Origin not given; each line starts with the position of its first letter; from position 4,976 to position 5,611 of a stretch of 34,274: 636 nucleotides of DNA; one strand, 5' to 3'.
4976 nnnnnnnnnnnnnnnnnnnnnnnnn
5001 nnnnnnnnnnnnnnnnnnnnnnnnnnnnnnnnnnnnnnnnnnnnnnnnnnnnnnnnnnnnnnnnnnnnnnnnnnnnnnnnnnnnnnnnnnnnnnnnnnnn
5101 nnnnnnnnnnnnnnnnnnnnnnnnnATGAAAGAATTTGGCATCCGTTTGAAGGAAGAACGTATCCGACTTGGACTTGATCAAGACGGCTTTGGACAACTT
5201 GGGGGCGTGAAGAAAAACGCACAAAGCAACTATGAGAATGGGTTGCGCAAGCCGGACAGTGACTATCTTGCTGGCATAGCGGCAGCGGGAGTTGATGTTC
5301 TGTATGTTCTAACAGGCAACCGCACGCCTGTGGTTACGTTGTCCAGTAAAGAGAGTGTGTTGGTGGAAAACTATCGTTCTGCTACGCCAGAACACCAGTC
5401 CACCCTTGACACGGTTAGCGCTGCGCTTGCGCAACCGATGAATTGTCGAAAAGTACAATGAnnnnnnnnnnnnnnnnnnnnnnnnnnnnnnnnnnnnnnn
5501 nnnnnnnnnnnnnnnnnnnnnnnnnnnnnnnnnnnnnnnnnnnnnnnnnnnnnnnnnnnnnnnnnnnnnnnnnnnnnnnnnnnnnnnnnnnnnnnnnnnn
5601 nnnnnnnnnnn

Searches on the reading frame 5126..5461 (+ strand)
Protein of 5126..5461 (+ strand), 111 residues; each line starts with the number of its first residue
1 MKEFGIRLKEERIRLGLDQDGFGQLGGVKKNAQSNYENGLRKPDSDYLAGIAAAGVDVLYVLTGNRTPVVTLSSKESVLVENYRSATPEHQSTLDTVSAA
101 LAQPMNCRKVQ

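Call 6: search_protein_families(library=pfam, proteins=[window:5126-5461:+], max_evalue=0.01)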
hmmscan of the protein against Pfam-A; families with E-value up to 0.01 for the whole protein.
window:5126-5461:+ (111 aa): 2 families
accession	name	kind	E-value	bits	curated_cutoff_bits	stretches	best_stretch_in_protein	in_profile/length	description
PF13560.12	HTH_31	-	2.7e-05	24.8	27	1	3-53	1-52/64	Helix-turn-helix domain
PF01381.28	HTH_3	-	2.9e-05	24.4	23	1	8-54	1-47/55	Helix-turn-helix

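Call 7: search_protein_families(library=phrogs, proteins=[window:5126-5461:+], max_evalue=0.001)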
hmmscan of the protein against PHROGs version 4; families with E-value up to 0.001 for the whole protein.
window:5126-5461:+ (111 aa): 8 families
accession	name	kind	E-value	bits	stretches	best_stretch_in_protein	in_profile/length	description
phrog_8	-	transcription regulation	2.6e-12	47.8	1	2-71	160-225/346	transcriptional regulator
phrog_17822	-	unknown function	9.2e-10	39.2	1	3-82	7-84/267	-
phrog_4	-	transcription regulation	1.1e-09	38.9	1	1-70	130-200/400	transcriptional repressor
phrog_4836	-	transcription regulation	2.4e-06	28.3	1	3-75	75-148/194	CII-like regulator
phrog_2328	-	transcription regulation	1.2e-05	26.1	1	2-68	14-81/128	transcriptional repressor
phrog_2967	-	transcription regulation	1.5e-05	25.6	1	1-93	8-97/225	transcriptional regulator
phrog_3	-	transcription regulation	4.3e-05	24.4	1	1-68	86-157/430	transcriptional repressor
phrog_2104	-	unknown function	0.00091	20.4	0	7-47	43-83/103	-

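Call 25: search_dna_similar(query=window:5126-5461:+, collection=phages, mode=protein, max_rows=30, max_evalue=0.001)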
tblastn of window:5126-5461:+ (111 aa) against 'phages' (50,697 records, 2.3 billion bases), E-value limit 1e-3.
Records with a match: 222; places in all: 222; records where one place covers at least 80% of the query: 130.
Best place of each record, by identity: 60-80% 21; <60% 201.
By first word of the organism name: Ralstonia 125; Burkholderia 58; Pseudomonas 33; Escherichia 2; Acidovorax 1; Curvibacter 1; Bacillus 1; Halomonas 1.
By host as written in the record: Ralstonia solanacearum 95; Pseudomonas aeruginosa 21; Burkholderia sp. 17; Burkholderia pseudomallei 14; - 10; Ralstonia solanacearum Race 3, Biovar 1 6; Burkholderia cenocepacia 5; Burkholderia pseudomallei BP82 3; and 43 more.
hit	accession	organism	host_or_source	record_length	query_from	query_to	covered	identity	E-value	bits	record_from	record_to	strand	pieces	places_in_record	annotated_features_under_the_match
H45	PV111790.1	Burkholderia phage vB_SBP36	Burkholderia pseudomallei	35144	4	89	77%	61.6%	5e-15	74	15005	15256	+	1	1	none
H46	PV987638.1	Burkholderia phage vB_SBP40b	Burkholderia pseudomallei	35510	4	89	77%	61.6%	5e-15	74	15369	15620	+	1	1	none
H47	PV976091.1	Burkholderia phage vB_FKKS3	Burkholderia pseudomallei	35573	4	89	77%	61.6%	5e-15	74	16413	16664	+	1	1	hypothetical protein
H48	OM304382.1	Burkholderia phage PhiBP82.2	Burkholderia pseudomallei BP82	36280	4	89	77%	61.6%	5e-15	74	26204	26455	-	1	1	putative transcriptional regulator | hypothetical protein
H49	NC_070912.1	Burkholderia phage PhiBP82.2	Burkholderia pseudomallei BP82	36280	4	89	77%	61.6%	5e-15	74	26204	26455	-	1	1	putative transcriptional regulator | hypothetical protein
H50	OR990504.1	Burkholderia phage vB_HM387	Burkholderia pseudomallei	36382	4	89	77%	61.6%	5e-15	74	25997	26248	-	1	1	hypothetical protein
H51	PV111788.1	Burkholderia phage vB_SBP15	Burkholderia pseudomallei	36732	4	89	77%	61.6%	5e-15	74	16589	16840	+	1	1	hypothetical protein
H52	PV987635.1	Burkholderia phage vB_SBP27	Burkholderia pseudomallei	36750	4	89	77%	61.6%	5e-15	74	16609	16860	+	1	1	none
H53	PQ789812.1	Burkholderia phage vB_SBP34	Burkholderia sp.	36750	4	89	77%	61.6%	5e-15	74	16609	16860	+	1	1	none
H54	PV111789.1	Burkholderia phage vB_SBP21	Burkholderia pseudomallei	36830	4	89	77%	61.6%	5e-15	74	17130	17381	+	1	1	hypothetical protein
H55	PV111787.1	Burkholderia phage vB_SBP7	Burkholderia pseudomallei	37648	4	89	77%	61.6%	5e-15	74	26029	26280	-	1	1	hypothetical protein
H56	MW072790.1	Burkholderia phage phiE094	Burkholderia thailandensis DV1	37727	4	89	77%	61.6%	5e-15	74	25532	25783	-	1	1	Cro/CI family transcriptional regulator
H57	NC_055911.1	Burkholderia phage phiE094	Burkholderia thailandensis DV1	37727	4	89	77%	61.6%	5e-15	74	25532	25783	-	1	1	helix-turn-helix domain-containing protein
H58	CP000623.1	Burkholderia phage phiE202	Burkholderia thailandensis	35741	4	89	77%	61.6%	6e-15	74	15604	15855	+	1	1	gp21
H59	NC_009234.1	Burkholderia phage phiE202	Burkholderia thailandensis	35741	4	89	77%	61.6%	6e-15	74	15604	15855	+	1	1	helix-turn-helix domain-containing protein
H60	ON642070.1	Burkholderia phage Carl1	Burkholderia cenocepacia Van1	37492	1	103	93%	47.6%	9e-16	77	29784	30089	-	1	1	immunity repressor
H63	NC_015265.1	Burkholderia phage KS5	Burkholderia cenocepacia strain C6433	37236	1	104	94%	45.7%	5e-12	66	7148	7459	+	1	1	11: helix-turn-helix domain-containing protein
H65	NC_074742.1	Pseudomonas phage Fc22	Pseudomonas aeruginosa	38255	1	103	93%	44.7%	5e-9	57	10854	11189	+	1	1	repressor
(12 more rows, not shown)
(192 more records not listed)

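Call 36: get_annotated_region(hit=H63, flank=1500)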
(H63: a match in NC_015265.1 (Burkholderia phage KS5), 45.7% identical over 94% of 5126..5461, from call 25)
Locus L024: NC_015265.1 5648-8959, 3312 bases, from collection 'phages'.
description: Burkholderia phage KS5, complete genome.
organism: Burkholderia phage KS5 (NCBI taxid 910473)
taxonomy: Viruses; Duplodnaviria; Heunggongvirae; Uroviricota; Caudoviricetes; Peduoviridae; Kisquinquevirus; Kisquinquevirus KS5
host: Burkholderia cenocepacia strain C6433; source: -; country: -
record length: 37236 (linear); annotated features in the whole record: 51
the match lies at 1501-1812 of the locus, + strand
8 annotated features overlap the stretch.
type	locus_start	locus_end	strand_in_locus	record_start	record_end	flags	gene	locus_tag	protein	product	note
CDS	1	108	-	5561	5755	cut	5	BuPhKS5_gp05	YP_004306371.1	gp5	membrane protein; similar to Burkholderia multivorans ATCC 17616 chromosome 2 BMULJ_03644 (YP_001948052.1)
CDS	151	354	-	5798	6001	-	6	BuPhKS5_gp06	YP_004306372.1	gp6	hypothetical protein; similar to Burkholderia multivorans ATCC 17616 chromosome 2 BMULJ_03645 (YP_001948053.1)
CDS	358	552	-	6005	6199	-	7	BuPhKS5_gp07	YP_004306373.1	gp7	hypothetical protein; similar to Burkholderia multivorans ATCC 17616 chromosome 2 BMULJ_03646 (YP_001948054.1)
CDS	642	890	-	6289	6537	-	8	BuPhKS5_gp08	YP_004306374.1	transcriptional regulator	transcriptional activator (Ogr); similar to Burkholderia multivorans ATCC 17616 chromosome 2 BMULJ_03647 ...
CDS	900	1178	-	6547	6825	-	9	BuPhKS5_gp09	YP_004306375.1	DNA binding protein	similar to Burkholderia multivorans ATCC 17616 chromosome 2 BMULJ_03648 (YP_001948056.1)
CDS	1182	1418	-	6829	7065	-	10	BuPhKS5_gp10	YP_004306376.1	Arc-like repressor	hypothetical protein; similar to Burkholderia multivorans ATCC 17616 chromosome 2 BMULJ_03649 (YP_001948057.1)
CDS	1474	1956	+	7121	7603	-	11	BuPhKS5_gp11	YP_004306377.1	helix-turn-helix domain-containing protein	repressor; similar to Burkholderia multivorans ATCC 17616 chromosome 2 BMULJ_03650 (YP_001948058.1)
CDS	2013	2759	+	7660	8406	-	12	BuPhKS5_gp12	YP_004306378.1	membrane protein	similar to Burkholderia multivorans ATCC 17616 chromosome 2 BMULJ_03651 (YP_001948059.1)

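Call 37: get_annotated_region(hit=H65, flank=1500)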
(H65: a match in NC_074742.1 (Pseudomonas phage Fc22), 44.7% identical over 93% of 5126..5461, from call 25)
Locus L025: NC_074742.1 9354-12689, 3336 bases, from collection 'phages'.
description: Pseudomonas phage Fc22, complete genome.
organism: Pseudomonas phage Fc22 (NCBI taxid 2301635)
taxonomy: Viruses; Duplodnaviria; Heunggongvirae; Uroviricota; Caudoviricetes
host: Pseudomonas aeruginosa; source: clinical lysogenic strain; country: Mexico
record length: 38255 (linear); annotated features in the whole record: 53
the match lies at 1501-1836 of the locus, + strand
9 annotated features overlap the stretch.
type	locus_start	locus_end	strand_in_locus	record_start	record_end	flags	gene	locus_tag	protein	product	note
CDS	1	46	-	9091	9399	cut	-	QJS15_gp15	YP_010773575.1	DNA-binding domain-containing protein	-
CDS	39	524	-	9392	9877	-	-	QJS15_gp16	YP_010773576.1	hypothetical protein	-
CDS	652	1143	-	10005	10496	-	-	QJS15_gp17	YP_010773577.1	hypothetical protein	-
CDS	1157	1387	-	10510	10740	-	-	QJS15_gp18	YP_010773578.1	hypothetical protein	-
CDS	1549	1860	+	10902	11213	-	-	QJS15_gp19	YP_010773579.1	repressor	-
CDS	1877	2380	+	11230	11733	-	-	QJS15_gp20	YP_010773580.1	hypothetical protein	-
CDS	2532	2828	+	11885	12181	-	-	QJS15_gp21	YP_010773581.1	holin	Transmembrane regions were predicted by Phobious and TMHMM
CDS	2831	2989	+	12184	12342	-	-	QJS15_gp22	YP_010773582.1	hypothetical protein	Transmembrane regions were predicted by Phobious and TMHMM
CDS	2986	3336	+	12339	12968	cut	-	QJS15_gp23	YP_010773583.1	endolysin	-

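Call 38: get_annotated_region(hit=H60, flank=1500)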
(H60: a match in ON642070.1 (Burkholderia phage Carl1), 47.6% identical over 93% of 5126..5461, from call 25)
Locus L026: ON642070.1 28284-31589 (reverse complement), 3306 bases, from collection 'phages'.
description: Burkholderia phage Carl1, complete genome.
organism: Burkholderia phage Carl1 (NCBI taxid 2951185)
taxonomy: Viruses; Duplodnaviria; Heunggongvirae; Uroviricota; Caudoviricetes; Peduoviridae; Kisquinquevirus
host: Burkholderia cenocepacia Van1; source: -; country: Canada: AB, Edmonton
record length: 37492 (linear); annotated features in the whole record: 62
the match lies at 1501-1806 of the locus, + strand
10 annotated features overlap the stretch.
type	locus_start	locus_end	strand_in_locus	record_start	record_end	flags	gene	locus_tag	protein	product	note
CDS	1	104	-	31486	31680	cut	-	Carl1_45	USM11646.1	hypothetical protein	-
CDS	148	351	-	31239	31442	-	-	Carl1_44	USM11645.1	hypothetical protein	-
CDS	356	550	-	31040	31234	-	-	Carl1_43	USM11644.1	hypothetical protein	-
CDS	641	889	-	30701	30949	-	-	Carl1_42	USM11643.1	transcriptional regulator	transcriptional regulator (ogr)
CDS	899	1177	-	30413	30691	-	-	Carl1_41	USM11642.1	hypothetical protein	-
CDS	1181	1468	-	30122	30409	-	-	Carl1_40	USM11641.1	hypothetical protein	-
CDS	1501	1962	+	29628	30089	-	-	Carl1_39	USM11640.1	immunity repressor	-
CDS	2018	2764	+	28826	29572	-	-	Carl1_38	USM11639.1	hypothetical protein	-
CDS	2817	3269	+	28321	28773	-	-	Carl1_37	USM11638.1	hypothetical protein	-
regulatory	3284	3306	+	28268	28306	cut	-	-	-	terminator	-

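Call 44: search_protein_families(library=padloc, proteins=[window:5126-5461:+], max_evalue=0.001)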
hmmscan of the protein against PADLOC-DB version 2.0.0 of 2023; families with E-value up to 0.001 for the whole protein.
window:5126-5461:+ (111 aa): 1 family
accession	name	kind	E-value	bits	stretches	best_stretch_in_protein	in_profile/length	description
PDLC03952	RmrA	-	1.8e-06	25.1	1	7-57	26-76/395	-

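Call 46: search_solved_structures(query=window:5126-5461:+, max_evalue=0.1, show_alignments=1)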
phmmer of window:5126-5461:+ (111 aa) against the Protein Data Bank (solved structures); distinct sequences matched with E-value up to 0.1: 6.
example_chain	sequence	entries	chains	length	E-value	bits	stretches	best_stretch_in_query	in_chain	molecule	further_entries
7t8i_A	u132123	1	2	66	0.0058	20.2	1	4-52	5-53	Phage element (ICEBs1)transcriptional regulator (Xre family)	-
8tac_A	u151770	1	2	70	0.006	20.2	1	2-51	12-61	DBP48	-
1sq8_A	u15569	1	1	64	0.0084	19.7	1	4-64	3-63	dh434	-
1per_L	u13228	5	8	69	0.0088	19.6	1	6-65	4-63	PROTEIN (434 REPRESSOR) | 434 REPRESSOR | REPRESSOR PROTEIN CI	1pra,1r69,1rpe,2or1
1r63_A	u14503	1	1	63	0.015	18.9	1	6-64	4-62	REPRESSOR PROTEIN FROM BACTERIOPHAGE 434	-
3lfp_A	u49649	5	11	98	0.016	18.8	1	7-61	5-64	Csp231I C protein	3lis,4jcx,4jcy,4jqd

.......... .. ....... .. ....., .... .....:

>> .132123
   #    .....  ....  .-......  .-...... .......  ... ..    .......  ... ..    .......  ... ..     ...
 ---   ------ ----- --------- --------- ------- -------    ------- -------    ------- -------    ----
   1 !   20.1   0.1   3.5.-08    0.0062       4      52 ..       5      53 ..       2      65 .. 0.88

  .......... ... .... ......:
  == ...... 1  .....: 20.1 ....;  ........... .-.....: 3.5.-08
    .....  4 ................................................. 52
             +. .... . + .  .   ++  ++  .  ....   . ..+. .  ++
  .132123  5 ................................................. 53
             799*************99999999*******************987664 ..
